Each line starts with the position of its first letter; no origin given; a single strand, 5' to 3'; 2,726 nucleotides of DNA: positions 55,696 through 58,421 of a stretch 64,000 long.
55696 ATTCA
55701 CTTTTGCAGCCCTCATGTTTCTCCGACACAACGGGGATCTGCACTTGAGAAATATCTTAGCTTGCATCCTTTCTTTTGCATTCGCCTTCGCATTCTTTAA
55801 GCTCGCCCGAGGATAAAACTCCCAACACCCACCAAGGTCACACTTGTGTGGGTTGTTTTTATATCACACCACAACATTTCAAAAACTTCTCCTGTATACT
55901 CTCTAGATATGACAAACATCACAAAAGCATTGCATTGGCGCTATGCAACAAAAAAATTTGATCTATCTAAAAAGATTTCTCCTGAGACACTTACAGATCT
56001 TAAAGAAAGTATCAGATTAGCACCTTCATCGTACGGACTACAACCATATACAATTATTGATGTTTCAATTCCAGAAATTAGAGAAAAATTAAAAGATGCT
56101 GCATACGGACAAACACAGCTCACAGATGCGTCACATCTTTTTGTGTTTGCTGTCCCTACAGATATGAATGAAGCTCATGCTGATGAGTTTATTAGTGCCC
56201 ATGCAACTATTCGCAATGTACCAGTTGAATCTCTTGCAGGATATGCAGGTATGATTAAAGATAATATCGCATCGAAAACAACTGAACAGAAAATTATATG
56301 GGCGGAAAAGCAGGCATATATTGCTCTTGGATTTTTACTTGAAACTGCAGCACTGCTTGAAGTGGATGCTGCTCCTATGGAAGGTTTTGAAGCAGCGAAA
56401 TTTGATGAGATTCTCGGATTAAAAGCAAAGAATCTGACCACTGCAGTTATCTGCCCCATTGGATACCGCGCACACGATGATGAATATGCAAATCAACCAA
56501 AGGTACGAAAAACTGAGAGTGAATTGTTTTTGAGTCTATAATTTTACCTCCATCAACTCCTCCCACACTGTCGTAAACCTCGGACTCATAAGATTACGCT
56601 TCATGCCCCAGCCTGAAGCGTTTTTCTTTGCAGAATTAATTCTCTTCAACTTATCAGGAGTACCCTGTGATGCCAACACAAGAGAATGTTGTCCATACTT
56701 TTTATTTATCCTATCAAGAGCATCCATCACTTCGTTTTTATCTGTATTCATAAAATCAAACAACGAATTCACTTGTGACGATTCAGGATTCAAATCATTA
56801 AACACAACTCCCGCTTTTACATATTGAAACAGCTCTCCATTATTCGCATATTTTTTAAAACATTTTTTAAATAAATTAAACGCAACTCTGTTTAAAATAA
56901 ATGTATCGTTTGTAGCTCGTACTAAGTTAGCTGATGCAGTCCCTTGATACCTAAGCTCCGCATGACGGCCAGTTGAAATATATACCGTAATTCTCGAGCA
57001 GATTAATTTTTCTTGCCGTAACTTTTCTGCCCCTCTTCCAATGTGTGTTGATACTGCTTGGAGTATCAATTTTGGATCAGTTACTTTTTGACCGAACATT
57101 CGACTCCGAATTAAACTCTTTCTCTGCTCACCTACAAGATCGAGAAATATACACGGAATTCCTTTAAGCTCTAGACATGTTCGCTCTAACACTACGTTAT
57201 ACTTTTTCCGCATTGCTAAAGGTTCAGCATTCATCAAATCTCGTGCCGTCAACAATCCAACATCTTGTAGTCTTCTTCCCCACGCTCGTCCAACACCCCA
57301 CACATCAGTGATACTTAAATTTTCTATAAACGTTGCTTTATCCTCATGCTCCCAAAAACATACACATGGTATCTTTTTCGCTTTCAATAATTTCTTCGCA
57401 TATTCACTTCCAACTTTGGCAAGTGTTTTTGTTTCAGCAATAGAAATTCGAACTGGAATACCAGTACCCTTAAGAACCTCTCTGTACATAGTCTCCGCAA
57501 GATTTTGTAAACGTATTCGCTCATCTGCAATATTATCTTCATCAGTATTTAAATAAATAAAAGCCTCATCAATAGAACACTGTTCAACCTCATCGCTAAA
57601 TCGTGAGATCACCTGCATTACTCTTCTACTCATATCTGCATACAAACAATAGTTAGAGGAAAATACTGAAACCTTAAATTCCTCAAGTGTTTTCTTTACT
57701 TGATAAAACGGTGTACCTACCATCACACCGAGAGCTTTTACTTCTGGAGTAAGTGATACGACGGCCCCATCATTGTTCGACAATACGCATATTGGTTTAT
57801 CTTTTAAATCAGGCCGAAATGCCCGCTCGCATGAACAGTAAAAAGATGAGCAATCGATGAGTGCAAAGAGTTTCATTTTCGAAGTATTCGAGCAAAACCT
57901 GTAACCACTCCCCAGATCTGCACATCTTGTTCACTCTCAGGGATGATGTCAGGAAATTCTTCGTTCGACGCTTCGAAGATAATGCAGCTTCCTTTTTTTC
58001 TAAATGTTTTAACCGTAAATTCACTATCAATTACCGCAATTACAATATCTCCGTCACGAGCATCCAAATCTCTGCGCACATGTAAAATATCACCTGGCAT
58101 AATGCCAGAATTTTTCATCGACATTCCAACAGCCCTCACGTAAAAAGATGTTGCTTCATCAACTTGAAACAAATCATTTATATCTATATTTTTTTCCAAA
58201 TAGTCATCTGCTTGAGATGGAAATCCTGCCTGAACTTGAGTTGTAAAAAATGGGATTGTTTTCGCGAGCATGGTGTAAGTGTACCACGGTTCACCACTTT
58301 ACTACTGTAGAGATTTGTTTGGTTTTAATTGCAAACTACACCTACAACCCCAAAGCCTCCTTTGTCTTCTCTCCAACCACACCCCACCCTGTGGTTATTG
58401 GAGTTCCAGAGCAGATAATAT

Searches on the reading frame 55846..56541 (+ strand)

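Call 6: search_protein_families(library=pfam, proteins=[window:55846-56541:+], max_evalue=0.01)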
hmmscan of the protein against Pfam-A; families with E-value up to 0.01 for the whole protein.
window:55846-56541:+ (231 aa): 1 family
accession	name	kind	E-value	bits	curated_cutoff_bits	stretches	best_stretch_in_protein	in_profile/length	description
PF00881.29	Nitroreductase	-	1.5e-18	68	23.5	1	31-207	3-167/167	Nitroreductase family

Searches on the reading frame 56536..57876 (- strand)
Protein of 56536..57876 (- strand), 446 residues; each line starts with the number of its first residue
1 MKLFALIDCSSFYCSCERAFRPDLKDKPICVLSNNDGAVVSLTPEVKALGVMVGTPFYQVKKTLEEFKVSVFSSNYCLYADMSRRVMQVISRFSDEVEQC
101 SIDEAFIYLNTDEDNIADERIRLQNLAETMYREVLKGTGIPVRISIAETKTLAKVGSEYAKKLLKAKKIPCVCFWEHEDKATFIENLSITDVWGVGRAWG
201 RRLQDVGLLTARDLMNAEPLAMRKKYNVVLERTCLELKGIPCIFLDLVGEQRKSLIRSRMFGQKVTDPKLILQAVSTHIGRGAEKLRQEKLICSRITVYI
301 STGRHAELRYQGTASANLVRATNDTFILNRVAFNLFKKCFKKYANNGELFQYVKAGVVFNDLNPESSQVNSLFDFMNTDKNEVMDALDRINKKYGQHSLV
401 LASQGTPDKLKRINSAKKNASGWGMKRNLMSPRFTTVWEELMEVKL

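Call 6: search_protein_families(library=pfam, proteins=[window:56536-57876:-], max_evalue=0.01)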
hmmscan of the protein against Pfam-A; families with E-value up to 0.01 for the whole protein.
window:56536-57876:- (446 aa): 4 families
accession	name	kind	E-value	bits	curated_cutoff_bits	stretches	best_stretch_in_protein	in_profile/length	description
PF00817.25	IMS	-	4e-34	118.1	23.2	1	7-157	1-147/148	impB/mucB/samB family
PF11799.13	IMS_C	-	3.1e-16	60.2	20.7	1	252-370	1-107/109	impB/mucB/samB family C-terminal domain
PF13438.11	DUF4113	-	5.3e-16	58.8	24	1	383-444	3-51/51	Domain of unknown function (DUF4113)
PF11798.14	IMS_HHH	-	1.2e-05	25.7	24.4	1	178-207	2-31/32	IMS family HHH motif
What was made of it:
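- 56536..57876 (-): umuC (446 aa; IMS, IMS_C, DUF4113). call 6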

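Call 21: find_related_loci(query=window:56536-57876:-, collection=genome_contigs, flank=6000)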
Query window:56536-57876:- (446 aa) in genome_contigs; peptide patterns used: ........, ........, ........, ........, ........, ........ (x = any residue, [..] = any of these).
223 stretches matched a pattern; 3 encode a relative of the query (tblastn E <= 1e-3); 3 distinct loci.
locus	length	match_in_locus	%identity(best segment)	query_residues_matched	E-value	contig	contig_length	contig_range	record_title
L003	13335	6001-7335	67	2-446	0e+0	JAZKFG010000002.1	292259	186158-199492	MAG: Patescibacteria group bacterium isolate DC_HB_02_SPN181219-bin067_1 DCHB02SPN_B067_1_000000000002, whole genome sho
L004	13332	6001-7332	54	2-445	9e-168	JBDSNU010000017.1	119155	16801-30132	MAG: Candidatus Paceibacterota bacterium isolate cluster1_bin.423 k127_4619666, whole genome shotgun sequence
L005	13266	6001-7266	37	1-445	1e-81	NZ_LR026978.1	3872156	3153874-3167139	[Erwinia] mediterraneensis strain Marseille-P5165, whole genome shotgun sequence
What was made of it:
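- Tried and rejected: The scan with UmuC gave only L003-L005 (call 21).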

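Call 82: search_protein_families(library=pfam, proteins=[L003:4977-5528:+], max_evalue=0.01)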
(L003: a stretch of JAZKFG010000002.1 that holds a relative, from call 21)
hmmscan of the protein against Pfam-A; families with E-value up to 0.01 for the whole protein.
L003:4977-5528:+ (184 aa): 4 families
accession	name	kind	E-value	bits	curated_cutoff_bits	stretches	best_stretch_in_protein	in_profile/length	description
PF04471.18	Mrr_cat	-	4.1e-30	104.7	21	1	46-154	1-113/115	Restriction endonuclease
PF22722.2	NA-iREase1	-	6.9e-11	42.5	27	1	55-148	2-100/106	NACHT-associated inactive Restriction Endonuclease 1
PF13156.12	Mrr_cat_2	-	3.6e-08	33.8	22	1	73-147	25-105/127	Restriction endonuclease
PF01396.24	Zn_ribbon_Top1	-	0.00094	19.4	32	1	168-184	2-18/39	Topoisomerase DNA binding C4 zinc finger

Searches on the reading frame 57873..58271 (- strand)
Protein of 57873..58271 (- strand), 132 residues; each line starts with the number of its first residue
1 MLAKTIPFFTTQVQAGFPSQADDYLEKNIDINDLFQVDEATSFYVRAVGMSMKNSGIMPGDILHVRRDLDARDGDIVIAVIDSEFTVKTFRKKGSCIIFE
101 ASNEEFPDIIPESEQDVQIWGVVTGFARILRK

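Call 6: search_protein_families(library=pfam, proteins=[window:57873-58271:-], max_evalue=0.01)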
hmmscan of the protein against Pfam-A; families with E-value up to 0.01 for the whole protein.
window:57873-58271:- (132 aa): 1 family
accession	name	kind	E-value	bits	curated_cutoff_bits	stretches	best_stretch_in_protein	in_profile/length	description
PF00717.28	Peptidase_S24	-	1.4e-25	89.7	23.3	1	7-123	1-115/116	Peptidase S24-like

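Call 10: find_encoding_contigs(protein=window:57873-58271:-, flank=10000, max_places=10)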
Protein window:57873-58271:- (132 aa): no gene with exactly this product is on record in the collection.

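Call 35: find_homologous_proteins(query=window:57873-58271:-, max_evalue=1e-20)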
Query window:57873-58271:- (132 aa): 61 proteins with E <= 1e-20 among 81 candidates.
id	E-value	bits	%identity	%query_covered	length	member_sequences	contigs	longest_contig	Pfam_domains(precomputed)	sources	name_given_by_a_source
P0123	8.1e-81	286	100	100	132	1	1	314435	PF00717.29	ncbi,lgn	ncbi:MAG: translesion error-prone DNA polymerase V autoproteolytic subunit [Patescibacteria group ba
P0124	4.2e-70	251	89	100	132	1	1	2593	PF00717.29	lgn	-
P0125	3.1e-68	245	85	98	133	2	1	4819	PF00717.29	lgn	-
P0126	1.5e-60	221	81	98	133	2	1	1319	PF00717.29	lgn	-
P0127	2.1e-59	217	78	98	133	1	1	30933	PF00717.29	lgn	-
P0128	5.8e-59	215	77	100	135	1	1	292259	PF00717.29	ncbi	ncbi:MAG: translesion error-prone DNA polymerase V autoproteolytic subunit [Patescibacteria group ba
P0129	3.6e-53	197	72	99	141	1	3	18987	PF00717.29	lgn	-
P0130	1.7e-52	194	72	96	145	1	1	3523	PF00717.29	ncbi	-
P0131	2.2e-52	194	71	98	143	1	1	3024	PF00717.29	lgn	-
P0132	3.1e-52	194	70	98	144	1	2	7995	PF00717.29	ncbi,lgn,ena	-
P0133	6.5e-52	193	71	98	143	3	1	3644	PF00717.29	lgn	-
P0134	1.0e-51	192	69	99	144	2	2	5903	PF00717.29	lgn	-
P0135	1.5e-51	191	71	98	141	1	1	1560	PF00717.29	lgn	-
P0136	2.3e-51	191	71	98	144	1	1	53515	PF00717.29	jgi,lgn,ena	-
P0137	2.8e-51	191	71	98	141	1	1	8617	PF00717.29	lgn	-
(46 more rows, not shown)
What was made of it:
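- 57873..58271 (-): umuD (132 aa, Peptidase_S24). call 6; named as the DNA polymerase V autoproteolytic subunit by NCBI for the identical protein (call 35)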

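Call 36: find_encoding_contigs(protein=P0124, flank=10000, max_places=6)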
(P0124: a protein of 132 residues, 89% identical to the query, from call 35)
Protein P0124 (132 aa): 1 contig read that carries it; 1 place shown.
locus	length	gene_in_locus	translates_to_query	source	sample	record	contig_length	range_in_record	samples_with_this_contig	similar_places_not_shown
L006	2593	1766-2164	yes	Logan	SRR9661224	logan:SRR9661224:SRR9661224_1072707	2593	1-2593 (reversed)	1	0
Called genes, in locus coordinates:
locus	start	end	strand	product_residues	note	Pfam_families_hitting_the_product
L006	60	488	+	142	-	-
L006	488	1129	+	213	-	PF01569:PAP2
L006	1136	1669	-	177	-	-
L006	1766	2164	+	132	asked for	PF00717:Peptidase_S24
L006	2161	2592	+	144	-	?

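Call 37: find_encoding_contigs(protein=P0127, flank=10000, max_places=6)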
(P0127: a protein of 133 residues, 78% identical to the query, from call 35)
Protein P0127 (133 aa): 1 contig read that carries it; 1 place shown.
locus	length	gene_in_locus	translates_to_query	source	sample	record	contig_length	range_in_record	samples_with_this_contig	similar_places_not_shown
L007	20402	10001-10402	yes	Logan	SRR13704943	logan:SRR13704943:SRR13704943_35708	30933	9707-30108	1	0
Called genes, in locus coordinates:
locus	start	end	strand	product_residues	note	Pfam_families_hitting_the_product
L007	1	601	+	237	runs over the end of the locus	-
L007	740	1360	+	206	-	PF04832:SOUL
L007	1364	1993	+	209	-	PF01370:Epimerase (weak), PF05368:NmrA (weak), PF13460:NAD_binding_10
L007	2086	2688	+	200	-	PF10646:Germane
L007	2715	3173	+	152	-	PF06445:GyrI-like, PF14526:Cass2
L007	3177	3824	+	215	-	PF09335:VTT_dom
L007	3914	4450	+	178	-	PF01569:PAP2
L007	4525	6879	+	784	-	PF00059:Lectin_C, PF13205:Big_5, PF01471:PG_binding_1 (weak)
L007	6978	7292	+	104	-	-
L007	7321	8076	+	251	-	PF09864:MliC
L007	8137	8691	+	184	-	PF07963:N_methyl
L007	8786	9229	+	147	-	-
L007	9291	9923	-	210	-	PF00881:Nitroreductase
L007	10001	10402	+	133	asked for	PF00717:Peptidase_S24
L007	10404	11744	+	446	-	PF00817:IMS, PF11799:IMS_C, PF13438:DUF4113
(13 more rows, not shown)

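Call 38: find_encoding_contigs(protein=P0126, flank=10000, max_places=6)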
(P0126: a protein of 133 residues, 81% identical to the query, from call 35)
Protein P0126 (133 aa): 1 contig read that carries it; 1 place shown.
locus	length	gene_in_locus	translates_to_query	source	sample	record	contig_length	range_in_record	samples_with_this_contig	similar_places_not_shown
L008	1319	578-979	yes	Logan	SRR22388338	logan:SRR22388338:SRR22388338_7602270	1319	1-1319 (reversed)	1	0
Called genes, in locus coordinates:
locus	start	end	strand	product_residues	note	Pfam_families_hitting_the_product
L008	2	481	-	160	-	?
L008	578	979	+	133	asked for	PF00717:Peptidase_S24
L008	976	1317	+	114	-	?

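Call 82: search_protein_families(library=pfam, proteins=[L006:1136-1669:-, L006:60-488:+, L008:2-481:-], max_evalue=0.01)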
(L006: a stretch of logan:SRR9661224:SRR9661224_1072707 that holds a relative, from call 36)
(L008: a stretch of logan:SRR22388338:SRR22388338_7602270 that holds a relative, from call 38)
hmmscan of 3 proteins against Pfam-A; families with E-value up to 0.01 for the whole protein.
L006:1136-1669:- (177 aa): 0 families

L006:60-488:+ (142 aa): 0 families

L008:2-481:- (160 aa): 0 families
